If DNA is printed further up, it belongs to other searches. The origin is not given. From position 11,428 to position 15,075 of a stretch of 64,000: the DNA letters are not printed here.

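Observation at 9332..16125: Phage-borne TonB-dependent outer-membrane receptor embedded in a block of small membrane proteins and lipoproteins, with higher GC than the rest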

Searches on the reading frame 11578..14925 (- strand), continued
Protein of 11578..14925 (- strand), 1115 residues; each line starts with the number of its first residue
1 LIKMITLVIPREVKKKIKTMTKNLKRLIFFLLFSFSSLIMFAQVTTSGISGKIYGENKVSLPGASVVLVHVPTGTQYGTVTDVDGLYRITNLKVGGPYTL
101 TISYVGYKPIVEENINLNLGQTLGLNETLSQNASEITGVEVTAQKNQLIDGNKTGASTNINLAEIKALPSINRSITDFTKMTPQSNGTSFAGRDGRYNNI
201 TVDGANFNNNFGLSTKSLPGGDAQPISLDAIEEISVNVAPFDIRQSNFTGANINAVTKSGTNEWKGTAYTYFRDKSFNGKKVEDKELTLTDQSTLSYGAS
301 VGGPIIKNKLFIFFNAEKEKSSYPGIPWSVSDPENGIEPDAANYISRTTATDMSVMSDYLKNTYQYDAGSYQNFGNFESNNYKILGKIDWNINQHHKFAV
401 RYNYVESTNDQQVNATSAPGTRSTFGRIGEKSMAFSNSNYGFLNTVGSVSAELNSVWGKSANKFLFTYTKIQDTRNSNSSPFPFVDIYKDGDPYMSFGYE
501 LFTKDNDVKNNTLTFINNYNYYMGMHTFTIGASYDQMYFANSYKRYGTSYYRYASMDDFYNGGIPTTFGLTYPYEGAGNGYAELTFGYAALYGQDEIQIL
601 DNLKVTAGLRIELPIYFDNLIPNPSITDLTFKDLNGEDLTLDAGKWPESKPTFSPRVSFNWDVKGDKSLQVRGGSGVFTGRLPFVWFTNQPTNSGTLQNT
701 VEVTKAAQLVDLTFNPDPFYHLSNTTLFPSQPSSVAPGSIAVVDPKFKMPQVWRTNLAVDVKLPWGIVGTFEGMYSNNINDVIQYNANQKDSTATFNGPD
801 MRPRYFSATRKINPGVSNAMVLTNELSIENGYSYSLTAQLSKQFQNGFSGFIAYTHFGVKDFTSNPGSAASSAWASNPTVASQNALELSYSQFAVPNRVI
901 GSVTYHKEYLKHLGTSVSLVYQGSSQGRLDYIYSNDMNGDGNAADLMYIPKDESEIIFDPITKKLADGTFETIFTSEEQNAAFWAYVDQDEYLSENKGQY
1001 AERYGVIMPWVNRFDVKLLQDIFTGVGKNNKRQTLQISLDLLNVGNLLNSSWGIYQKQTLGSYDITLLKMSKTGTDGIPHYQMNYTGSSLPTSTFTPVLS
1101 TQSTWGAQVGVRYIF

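Call 40: find_encoding_contigs(protein=P0011, flank=8000, max_places=1)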
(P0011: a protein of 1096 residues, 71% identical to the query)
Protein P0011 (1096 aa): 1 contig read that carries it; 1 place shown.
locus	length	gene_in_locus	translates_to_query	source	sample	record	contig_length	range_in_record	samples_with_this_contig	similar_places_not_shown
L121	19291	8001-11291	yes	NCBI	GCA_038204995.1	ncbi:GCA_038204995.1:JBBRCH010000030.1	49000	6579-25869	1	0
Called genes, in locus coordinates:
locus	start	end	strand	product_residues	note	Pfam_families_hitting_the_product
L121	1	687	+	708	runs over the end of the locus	PF13734:Inhibitor_I69, PF01640:Peptidase_C10, PF00431:CUB, PF18962:Por_Secre_tail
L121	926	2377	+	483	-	PF13505:OMP_b-brl (weak), PF02412:TSP_3 (faint), PF00691:OmpA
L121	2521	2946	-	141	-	PF12760:Zn_ribbon_IS1595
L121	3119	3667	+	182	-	PF00085:Thioredoxin, PF00578:AhpC-TSA (weak), PF13098:Thioredoxin_2, PF13905:Thioredoxin_8 (faint)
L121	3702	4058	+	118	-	PF00085:Thioredoxin, PF14595:Thioredoxin_9 (weak), PF13098:Thioredoxin_2, PF13905:Thioredoxin_8 (faint)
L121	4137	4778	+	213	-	PF08889:WbqC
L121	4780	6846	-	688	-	PF07697:7TMR-HDED, PF07698:7TM-7TMR_HD, PF01966:HD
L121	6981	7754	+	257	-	PF08239:SH3_3, PF18348:SH3_16, PF00877:NLPC_P60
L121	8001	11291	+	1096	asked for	PF13620:CarboxypepD_reg, PF13715:CarbopepD_reg_2, PF25183:OMP_b-brl_4, PF00593:TonB_dep_Rec_b-barrel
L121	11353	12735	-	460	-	PF00083:Sugar_tr, PF07690:MFS_1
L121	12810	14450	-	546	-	PF00171:Aldedh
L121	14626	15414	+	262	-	PF00106:adh_short, PF13561:adh_short_C2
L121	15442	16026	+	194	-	PF14378:PAP2_3 (faint), PF01569:PAP2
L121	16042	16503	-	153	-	PF01243:PNPOx_N, PF12900:Pyridox_ox_2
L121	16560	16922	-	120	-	PF04020:Phage_holin_4_2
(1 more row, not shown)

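Call 41: find_encoding_contigs(protein=P0031, flank=8000, max_places=1)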
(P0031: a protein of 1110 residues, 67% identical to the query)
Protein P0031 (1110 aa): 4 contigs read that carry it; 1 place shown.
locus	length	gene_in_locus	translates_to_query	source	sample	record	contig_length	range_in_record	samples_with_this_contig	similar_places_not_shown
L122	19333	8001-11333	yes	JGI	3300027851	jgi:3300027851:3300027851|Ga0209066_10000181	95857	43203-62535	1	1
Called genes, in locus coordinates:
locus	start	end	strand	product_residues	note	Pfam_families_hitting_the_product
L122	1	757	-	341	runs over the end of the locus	PF01212:Beta_elim_lyase, PF00202:Aminotran_3 (faint)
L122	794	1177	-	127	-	PF12760:Zn_ribbon_IS1595 (weak)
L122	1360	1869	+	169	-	PF14595:Thioredoxin_9 (weak), PF00085:Thioredoxin, PF00578:AhpC-TSA (weak), PF13098:Thioredoxin_2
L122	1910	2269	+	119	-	PF00085:Thioredoxin, PF13098:Thioredoxin_2 (weak)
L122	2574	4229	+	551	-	PF13231:PMT_2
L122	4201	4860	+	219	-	PF08889:WbqC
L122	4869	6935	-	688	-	PF07697:7TMR-HDED, PF07698:7TM-7TMR_HD, PF01966:HD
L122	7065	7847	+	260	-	PF08239:SH3_3, PF18348:SH3_16, PF00877:NLPC_P60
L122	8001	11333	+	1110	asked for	PF13620:CarboxypepD_reg, PF13715:CarbopepD_reg_2, PF25183:OMP_b-brl_4, PF00593:TonB_dep_Rec_b-barrel (weak)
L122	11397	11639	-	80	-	-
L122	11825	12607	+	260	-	PF00106:adh_short, PF02719:Polysacc_synt_2 (weak), PF08659:KR, PF13561:adh_short_C2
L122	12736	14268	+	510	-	PF09982:LpxR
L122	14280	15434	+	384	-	PF09587:PGA_cap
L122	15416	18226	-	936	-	-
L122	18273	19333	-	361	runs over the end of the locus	PF01264:Chorismate_synt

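Call 42: find_encoding_contigs(protein=P0026, flank=8000, max_places=1)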
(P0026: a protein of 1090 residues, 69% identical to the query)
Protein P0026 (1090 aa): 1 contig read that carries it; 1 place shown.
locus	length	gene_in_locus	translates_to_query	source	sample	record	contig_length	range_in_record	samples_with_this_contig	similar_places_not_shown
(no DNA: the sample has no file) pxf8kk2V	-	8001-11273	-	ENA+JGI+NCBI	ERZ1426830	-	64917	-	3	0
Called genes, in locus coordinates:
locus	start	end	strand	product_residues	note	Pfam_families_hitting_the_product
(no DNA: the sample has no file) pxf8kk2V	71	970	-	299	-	PF02016:Peptidase_S66, PF17676:Peptidase_S66C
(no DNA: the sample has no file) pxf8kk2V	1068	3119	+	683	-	PF00133:tRNA-synt_1, PF09334:tRNA-synt_1g, PF19303:Anticodon_3, PF01588:tRNA_bind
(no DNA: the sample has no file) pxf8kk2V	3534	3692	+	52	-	-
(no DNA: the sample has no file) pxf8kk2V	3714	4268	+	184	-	PF04525:LOR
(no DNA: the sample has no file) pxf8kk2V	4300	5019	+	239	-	PF03781:FGE-sulfatase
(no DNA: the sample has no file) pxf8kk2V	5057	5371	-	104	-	-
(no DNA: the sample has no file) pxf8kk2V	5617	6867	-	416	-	PF09903:DUF2130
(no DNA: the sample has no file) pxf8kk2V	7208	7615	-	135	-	-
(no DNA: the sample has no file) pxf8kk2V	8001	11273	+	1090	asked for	PF13620:CarboxypepD_reg, PF13715:CarbopepD_reg_2, PF25183:OMP_b-brl_4, PF00593:TonB_dep_Rec_b-barrel (weak)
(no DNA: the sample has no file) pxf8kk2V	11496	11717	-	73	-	-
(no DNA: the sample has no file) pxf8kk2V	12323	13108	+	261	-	PF10503:Esterase_PHB (faint), PF20434:BD-FAE (faint), PF02230:Abhydrolase_2, PF01738:DLH, PF00326:Peptidase_S9, PF12146:Hydrolase_4 (faint)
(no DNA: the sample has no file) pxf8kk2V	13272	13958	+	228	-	-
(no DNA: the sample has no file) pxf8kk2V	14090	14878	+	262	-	PF18962:Por_Secre_tail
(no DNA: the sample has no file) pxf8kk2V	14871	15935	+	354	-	PF07786:HGSNAT_cat, PF01757:Acyl_transf_3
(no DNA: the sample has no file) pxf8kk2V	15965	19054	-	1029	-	PF00873:ACR_tran, PF03176:MMPL (weak)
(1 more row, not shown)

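Call 53: search_protein_families(library=phrogs, proteins=[L018:5886-7019:-, L018:16125-17291:-, L016:2846-4498:-, L016:14147-16021:-, L016:5696-7072:-, L025:6119-7969:+, L025:4630-6036:+, L025:16447-18969:+, L023:5226-7556:+, L023:12131-14818:+], max_evalue=0.001)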
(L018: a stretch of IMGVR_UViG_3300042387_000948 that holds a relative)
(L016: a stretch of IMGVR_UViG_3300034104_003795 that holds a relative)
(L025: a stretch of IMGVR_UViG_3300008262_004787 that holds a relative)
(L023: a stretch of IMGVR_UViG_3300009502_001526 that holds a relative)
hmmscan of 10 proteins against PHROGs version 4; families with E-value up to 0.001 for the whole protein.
L018:5886-7019:- (377 aa): 5 families
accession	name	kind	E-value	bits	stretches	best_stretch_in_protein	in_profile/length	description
phrog_16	-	DNA, RNA and nucleotide metabolism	3.8e-44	152.2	1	8-274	354-604/986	DNA helicase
phrog_62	-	DNA, RNA and nucleotide metabolism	1.4e-07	30.4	1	167-270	1003-1109/1881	DNA helicase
phrog_9690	-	DNA, RNA and nucleotide metabolism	2.3e-07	31.1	1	169-272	161-271/306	DNA helicase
phrog_34613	-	unknown function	0.00023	20.4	0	195-257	503-566/666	-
phrog_3830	-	unknown function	0.00058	19.1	0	197-273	621-697/1032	-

L018:16125-17291:- (388 aa): 2 families
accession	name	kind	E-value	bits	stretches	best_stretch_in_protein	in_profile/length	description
phrog_562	-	tail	5.1e-67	227.4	2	146-385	114-370/377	RNA ligase and tail fiber protein attachment catalyst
phrog_8238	-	DNA, RNA and nucleotide metabolism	5.9e-16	58.7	2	17-102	426-518/737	RNA ligase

L016:2846-4498:- (550 aa): 0 families

L016:14147-16021:- (624 aa): 0 families

L016:5696-7072:- (458 aa): 10 families
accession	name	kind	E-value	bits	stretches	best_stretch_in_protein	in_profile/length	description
phrog_16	-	DNA, RNA and nucleotide metabolism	1.2e-66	226.6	1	1-354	271-603/986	DNA helicase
phrog_62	-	DNA, RNA and nucleotide metabolism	5.4e-09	35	1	246-342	1001-1101/1881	DNA helicase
phrog_9690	-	DNA, RNA and nucleotide metabolism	2.3e-08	34.5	1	179-353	92-271/306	DNA helicase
phrog_6819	-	DNA, RNA and nucleotide metabolism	1.7e-06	27.8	0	9-70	23-83/645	Holliday junction branch migration helicase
phrog_2488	-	DNA, RNA and nucleotide metabolism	9e-06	25.7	1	3-71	19-94/579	DNA helicase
phrog_34481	-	unknown function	3.2e-05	24.8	1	20-87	47-117/132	-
phrog_16694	-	unknown function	0.00025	20.1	0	284-351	605-675/1010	-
phrog_16259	-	DNA, RNA and nucleotide metabolism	0.00046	20.5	1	26-120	135-235/330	DNA helicase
phrog_34613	-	unknown function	0.00078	18.7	0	276-338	503-566/666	-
phrog_3830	-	unknown function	0.00091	18.5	0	278-354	621-697/1032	-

L025:6119-7969:+ (616 aa): 1 family
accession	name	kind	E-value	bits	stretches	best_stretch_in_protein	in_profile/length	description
phrog_367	-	DNA, RNA and nucleotide metabolism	3.2e-128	429.9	1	3-615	29-696/701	ribonucleotide reductase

L025:4630-6036:+ (468 aa): 3 families
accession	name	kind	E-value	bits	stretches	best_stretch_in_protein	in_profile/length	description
phrog_19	-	DNA, RNA and nucleotide metabolism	1.6e-70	239.7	1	20-431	158-584/621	DnaB-like replicative helicase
phrog_239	-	DNA, RNA and nucleotide metabolism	4.5e-23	83.1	1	137-437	294-608/801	DNA primase/helicase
phrog_243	-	DNA, RNA and nucleotide metabolism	2e-14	54.2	1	187-409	22-245/273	DnaB-like replicative helicase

L025:16447-18969:+ (840 aa): 7 families
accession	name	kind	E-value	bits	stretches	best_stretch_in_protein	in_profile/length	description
phrog_262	-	DNA, RNA and nucleotide metabolism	1.4e-184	616.6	1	40-826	62-842/856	DNA polymerase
phrog_2062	-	DNA, RNA and nucleotide metabolism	8.7e-95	319.2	1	77-487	92-489/502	DNA polymerase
phrog_1918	-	DNA, RNA and nucleotide metabolism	3.7e-66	224.7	1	489-825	29-370/382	DNA polymerase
phrog_3011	-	DNA, RNA and nucleotide metabolism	2.5e-15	57.2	2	227-356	321-459/576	DNA polymerase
phrog_27191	-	DNA, RNA and nucleotide metabolism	6.7e-12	46.5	1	499-567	43-112/230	DNA polymerase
phrog_2927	-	DNA, RNA and nucleotide metabolism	1.9e-09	37.6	1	418-538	67-190/710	DNA polymerase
phrog_1252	-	DNA, RNA and nucleotide metabolism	0.0002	21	0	475-534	381-435/663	DNA polymerase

L023:5226-7556:+ (776 aa): 2 families
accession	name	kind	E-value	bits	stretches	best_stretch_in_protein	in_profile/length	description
phrog_2170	-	moron, auxiliary metabolic gene and host takeover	1.7e-27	97.4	2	120-307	92-271/374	glycosyltransferase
phrog_36001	-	unknown function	3.5e-09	36.4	1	306-413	95-191/715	-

L023:12131-14818:+ (895 aa): 1 family
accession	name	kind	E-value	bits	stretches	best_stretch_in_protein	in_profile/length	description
phrog_2675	-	other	1.1e-20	74.6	1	19-182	318-482/599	DNA methyltransferase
